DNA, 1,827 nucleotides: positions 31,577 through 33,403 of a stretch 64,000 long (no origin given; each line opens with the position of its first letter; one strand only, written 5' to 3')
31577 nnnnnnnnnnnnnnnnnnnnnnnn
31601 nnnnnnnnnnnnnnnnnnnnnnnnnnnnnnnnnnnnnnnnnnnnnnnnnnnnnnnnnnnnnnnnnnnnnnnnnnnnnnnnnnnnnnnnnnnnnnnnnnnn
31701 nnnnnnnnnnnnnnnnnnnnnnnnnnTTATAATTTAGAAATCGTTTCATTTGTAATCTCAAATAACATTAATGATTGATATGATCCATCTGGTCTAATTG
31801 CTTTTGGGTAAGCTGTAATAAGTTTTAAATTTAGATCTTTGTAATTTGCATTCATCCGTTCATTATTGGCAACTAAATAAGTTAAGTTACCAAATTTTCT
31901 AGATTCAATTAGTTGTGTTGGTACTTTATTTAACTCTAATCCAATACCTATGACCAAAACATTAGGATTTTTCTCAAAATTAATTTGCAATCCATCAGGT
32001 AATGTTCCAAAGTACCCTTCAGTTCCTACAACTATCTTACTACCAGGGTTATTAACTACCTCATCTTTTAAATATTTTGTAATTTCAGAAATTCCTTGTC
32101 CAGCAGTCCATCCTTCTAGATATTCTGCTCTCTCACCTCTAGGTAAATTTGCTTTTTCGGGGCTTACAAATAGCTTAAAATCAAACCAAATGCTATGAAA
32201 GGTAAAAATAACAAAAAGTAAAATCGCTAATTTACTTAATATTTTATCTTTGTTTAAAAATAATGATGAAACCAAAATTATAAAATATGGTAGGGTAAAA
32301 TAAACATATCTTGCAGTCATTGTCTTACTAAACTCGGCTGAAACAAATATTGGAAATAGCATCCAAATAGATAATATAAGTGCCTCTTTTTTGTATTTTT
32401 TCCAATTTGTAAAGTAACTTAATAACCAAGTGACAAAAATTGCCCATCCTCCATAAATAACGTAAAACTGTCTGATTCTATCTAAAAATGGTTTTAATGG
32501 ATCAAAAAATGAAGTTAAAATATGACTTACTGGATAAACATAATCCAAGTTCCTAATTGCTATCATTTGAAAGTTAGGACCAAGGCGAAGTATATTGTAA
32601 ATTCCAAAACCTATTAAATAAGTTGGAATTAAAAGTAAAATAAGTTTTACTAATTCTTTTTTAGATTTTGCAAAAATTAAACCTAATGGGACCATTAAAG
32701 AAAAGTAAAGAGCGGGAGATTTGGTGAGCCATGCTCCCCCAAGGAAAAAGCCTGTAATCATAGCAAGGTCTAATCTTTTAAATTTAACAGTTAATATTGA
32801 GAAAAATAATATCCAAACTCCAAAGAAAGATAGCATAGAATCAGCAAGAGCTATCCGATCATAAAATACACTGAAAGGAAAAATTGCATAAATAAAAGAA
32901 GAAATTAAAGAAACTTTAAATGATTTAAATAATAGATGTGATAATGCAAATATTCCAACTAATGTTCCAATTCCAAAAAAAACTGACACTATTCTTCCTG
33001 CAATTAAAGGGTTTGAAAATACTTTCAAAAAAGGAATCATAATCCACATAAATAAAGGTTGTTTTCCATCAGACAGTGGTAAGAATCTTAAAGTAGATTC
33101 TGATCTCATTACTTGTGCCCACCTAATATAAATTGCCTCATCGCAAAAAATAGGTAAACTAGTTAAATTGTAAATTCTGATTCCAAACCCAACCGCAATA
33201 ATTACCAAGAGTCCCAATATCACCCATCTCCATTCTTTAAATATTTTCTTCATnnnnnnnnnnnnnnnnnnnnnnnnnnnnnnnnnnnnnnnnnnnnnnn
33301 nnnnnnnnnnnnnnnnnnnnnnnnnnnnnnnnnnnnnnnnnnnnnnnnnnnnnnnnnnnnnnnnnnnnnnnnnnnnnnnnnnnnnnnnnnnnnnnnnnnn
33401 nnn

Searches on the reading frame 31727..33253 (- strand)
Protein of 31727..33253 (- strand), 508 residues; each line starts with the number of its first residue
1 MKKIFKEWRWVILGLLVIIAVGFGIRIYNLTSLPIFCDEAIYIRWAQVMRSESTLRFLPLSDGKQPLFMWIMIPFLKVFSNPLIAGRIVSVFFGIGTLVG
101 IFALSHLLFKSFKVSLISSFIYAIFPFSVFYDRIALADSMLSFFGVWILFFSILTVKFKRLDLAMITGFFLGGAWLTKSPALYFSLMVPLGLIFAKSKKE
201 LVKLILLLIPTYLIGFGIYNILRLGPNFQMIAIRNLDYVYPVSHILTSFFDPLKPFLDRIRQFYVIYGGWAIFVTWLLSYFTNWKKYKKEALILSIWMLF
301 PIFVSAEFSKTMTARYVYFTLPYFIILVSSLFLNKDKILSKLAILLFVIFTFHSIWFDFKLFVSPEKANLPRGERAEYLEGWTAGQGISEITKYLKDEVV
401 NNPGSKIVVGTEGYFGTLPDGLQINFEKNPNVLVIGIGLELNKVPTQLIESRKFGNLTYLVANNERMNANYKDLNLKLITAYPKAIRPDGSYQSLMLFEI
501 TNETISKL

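Call 70: search_protein_families(library=pfam, proteins=[window:31727-33253:-], max_evalue=0.001)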
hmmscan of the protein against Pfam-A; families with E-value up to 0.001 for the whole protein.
window:31727-33253:- (508 aa): 2 families
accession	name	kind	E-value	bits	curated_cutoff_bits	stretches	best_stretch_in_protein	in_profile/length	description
PF13231.12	PMT_2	-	4.5e-09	37.2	26.1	1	66-209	4-145/160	Dolichyl-phosphate-mannose-protein mannosyltransferase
PF02366.24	PMT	-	5.2e-05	23.4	22.7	1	63-193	61-197/245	Dolichyl-phosphate-mannose-protein mannosyltransferase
